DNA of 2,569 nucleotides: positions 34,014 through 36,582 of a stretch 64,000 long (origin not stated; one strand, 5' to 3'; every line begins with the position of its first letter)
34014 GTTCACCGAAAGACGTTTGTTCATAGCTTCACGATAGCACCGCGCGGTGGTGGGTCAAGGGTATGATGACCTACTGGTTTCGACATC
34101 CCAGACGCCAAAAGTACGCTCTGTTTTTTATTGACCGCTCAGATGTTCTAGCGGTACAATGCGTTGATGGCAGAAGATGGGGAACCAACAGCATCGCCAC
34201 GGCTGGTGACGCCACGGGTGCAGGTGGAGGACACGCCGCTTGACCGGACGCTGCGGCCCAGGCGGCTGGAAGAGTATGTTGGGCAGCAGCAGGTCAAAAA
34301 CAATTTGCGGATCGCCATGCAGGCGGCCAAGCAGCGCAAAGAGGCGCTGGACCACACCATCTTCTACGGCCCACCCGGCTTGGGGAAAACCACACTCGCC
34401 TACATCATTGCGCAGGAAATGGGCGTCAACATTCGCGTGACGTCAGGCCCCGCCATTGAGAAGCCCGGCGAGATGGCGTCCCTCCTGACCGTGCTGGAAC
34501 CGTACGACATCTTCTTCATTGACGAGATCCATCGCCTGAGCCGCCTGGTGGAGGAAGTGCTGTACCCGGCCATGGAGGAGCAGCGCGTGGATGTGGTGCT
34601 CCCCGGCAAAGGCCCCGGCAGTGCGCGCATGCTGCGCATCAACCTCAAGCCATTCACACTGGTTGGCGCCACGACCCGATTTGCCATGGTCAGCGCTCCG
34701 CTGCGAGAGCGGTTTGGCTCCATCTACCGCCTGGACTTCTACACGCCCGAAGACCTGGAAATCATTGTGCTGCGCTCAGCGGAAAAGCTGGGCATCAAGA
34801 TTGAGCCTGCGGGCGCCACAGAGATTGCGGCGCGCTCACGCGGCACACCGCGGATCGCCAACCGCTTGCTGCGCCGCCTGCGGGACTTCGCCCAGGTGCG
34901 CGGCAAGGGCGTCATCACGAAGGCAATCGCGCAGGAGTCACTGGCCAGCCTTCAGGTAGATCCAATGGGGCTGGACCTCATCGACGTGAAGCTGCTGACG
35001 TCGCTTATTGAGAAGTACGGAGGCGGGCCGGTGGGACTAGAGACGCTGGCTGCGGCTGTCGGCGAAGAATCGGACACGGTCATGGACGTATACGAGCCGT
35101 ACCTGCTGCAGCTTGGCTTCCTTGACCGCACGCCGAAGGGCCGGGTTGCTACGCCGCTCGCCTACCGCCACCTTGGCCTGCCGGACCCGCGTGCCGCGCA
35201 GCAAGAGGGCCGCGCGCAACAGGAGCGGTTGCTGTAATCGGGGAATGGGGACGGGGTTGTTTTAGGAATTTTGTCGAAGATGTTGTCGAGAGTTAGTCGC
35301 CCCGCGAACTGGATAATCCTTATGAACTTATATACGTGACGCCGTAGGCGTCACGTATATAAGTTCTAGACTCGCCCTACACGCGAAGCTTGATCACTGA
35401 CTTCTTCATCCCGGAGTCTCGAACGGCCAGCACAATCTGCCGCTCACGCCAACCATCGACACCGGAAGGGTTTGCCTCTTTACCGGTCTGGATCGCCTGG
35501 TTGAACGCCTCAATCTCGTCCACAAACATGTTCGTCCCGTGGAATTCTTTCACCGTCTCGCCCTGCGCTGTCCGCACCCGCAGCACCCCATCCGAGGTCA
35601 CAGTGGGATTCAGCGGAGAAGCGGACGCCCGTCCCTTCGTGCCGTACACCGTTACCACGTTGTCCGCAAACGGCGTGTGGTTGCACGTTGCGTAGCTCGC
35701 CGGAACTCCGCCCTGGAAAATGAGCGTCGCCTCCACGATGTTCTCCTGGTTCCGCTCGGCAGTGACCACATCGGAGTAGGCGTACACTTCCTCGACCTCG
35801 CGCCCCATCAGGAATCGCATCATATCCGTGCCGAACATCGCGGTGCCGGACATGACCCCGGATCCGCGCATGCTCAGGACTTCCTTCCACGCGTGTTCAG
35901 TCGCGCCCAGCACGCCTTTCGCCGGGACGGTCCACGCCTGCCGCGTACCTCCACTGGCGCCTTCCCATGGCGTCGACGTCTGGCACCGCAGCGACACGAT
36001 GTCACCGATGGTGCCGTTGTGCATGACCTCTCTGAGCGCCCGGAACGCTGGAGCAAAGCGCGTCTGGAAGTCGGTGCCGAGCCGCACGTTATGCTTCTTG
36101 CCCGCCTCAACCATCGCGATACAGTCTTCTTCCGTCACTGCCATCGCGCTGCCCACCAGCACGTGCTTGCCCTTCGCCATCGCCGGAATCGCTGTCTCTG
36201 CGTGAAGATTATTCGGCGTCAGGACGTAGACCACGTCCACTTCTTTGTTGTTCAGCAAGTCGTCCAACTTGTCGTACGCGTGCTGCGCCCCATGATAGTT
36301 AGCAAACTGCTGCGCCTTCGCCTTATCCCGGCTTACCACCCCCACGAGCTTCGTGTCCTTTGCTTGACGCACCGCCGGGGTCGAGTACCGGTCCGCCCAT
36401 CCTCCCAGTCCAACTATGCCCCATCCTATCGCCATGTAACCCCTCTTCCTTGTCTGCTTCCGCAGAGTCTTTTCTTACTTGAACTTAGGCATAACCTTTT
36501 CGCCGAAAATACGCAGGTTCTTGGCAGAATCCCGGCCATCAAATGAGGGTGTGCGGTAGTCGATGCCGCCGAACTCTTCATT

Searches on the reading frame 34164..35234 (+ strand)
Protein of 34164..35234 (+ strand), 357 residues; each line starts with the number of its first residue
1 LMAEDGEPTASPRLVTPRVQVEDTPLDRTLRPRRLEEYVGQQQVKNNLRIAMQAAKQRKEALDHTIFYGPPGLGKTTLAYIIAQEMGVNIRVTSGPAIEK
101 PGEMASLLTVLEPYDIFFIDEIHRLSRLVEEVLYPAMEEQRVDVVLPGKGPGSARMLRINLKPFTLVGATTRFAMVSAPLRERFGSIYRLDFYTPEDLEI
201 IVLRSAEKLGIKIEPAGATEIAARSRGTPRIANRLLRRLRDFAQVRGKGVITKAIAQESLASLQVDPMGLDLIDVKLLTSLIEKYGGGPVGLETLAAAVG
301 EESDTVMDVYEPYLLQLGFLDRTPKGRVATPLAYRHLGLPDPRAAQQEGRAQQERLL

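Call 67: search_protein_families(library=pfam, proteins=[window:34164-35234:+], max_evalue=0.001)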
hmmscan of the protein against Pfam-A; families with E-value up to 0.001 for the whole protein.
window:34164-35234:+ (357 aa): 8 families
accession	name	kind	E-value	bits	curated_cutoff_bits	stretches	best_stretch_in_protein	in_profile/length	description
PF05496.18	RuvB_N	-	2.4e-71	239.1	27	1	30-190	1-159/159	Holliday junction DNA helicase RuvB P-loop domain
PF17864.7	AAA_lid_4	-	5.1e-31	106.7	27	1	193-266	1-74/74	RuvB AAA lid domain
PF05491.19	RuvB_C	-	6.7e-23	80.9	24.7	1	268-337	2-71/72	RuvB C-terminal winged helix domain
PF00004.35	AAA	-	3.1e-19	70.2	21.2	1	66-190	2-129/131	ATPase family associated with various cellular activities (AAA)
PF07728.20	AAA_5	-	7.5e-06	26.4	22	1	64-184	1-139/139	AAA domain (dynein-related subfamily)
PF01078.27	Mg_chelatase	-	0.00026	20.9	20.3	0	35-82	2-42/207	Magnesium chelatase, subunit ChlI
PF06068.19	TIP49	-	0.0004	20.1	23.8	0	27-93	14-81/347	TIP49 P-loop domain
PF13173.12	AAA_14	-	0.00064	20.2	27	0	66-148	6-97/129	AAA domain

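Call 72: find_homologous_proteins(query=window:34164-35234:+, max_evalue=1e-60)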
Query window:34164-35234:+ (357 aa): 8000 proteins with E <= 1e-60 among 8000 candidates; the best 120 are listed.
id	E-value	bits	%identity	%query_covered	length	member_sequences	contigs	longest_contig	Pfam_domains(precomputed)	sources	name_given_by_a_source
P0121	4.7e-226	767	100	100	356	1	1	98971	PF05491.20,PF17864.8,PF00004.36,PF05496.19,PF07728.21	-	-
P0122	4.2e-198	676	88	97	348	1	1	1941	PF05491.20,PF17864.8,PF00004.36,PF05496.19,PF07728.21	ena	-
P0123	5.7e-164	563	74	94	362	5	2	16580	PF06068.20,PF05491.20,PF17864.8,PF00004.36,PF05496.19,PF07728.21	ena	-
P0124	3.0e-162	558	76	93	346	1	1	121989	PF05491.20,PF17864.8,PF00004.36,PF05496.19,PF07728.21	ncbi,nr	ncbi:MAG: Holliday junction branch migration DNA helicase RuvB [Dehalococcoidia bacterium]|nr:Hollid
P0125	1.7e-156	539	84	83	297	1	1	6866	PF05491.20,PF17864.8,PF00004.36,PF05496.19,PF07728.21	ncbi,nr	ncbi:MAG: Holliday junction branch migration DNA helicase RuvB, partial [Dehalococcoidia bacterium]|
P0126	1.6e-155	536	74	92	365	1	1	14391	PF05491.20,PF17864.8,PF00004.36,PF05496.19,PF07728.21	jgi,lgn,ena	-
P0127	1.5e-142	493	67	93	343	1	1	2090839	PF05491.20,PF17864.8,PF00004.36,PF05496.19,PF07728.21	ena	-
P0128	2.8e-142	492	73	84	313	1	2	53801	PF05491.20,PF17864.8,PF00004.36,PF05496.19,PF07728.21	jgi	jgi:Holliday junction DNA helicase RuvB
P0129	1.5e-141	490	65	97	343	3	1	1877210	PF05491.20,PF17864.8,PF00004.36,PF05496.19,PF07728.21,PF01078.28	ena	-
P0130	1.7e-141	489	67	92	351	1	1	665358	PF05491.20,PF17864.8,PF00004.36,PF05496.19,PF07728.21,PF01078.28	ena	-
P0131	2.6e-141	489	68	92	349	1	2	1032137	PF05491.20,PF17864.8,PF00004.36,PF05496.19,PF07728.21,PF01078.28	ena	-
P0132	3.0e-141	489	66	94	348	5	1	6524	PF05491.20,PF17864.8,PF00004.36,PF05496.19,PF07728.21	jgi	jgi:Holliday junction DNA helicase RuvB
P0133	8.8e-141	487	65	97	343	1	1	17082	PF05491.20,PF17864.8,PF00004.36,PF05496.19,PF07728.21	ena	-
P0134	9.5e-141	487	65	96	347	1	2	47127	PF05491.20,PF17864.8,PF00004.36,PF05673.20,PF05496.19,PF07728.21,PF13191.13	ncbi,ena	-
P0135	9.9e-141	487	65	96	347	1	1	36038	PF05491.20,PF17864.8,PF00004.36,PF05673.20,PF05496.19,PF07728.21,PF13191.13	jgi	-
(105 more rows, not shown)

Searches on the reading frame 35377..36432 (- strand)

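Call 67: search_protein_families(library=pfam, proteins=[window:35377-36432:-], max_evalue=0.001)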
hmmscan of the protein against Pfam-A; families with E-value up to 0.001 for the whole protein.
window:35377-36432:- (351 aa): 4 families
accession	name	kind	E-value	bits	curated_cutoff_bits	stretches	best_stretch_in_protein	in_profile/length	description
PF01408.29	GFO_IDH_MocA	-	1.3e-24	87.6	24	1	3-121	2-119/120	Oxidoreductase family, NAD-binding Rossmann fold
PF22725.1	GFO_IDH_MocA_C3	-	2.4e-17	63.5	27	1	130-269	1-123/124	GFO/IDH/MocA C-terminal domain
PF02894.22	GFO_IDH_MocA_C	-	1.6e-13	51.4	22.9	1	135-348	2-217/218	Oxidoreductase family, C-terminal alpha/beta domain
PF03447.22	NAD_binding_3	-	6.8e-09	36.9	24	1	25-117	20-112/116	Homoserine dehydrogenase, NAD binding domain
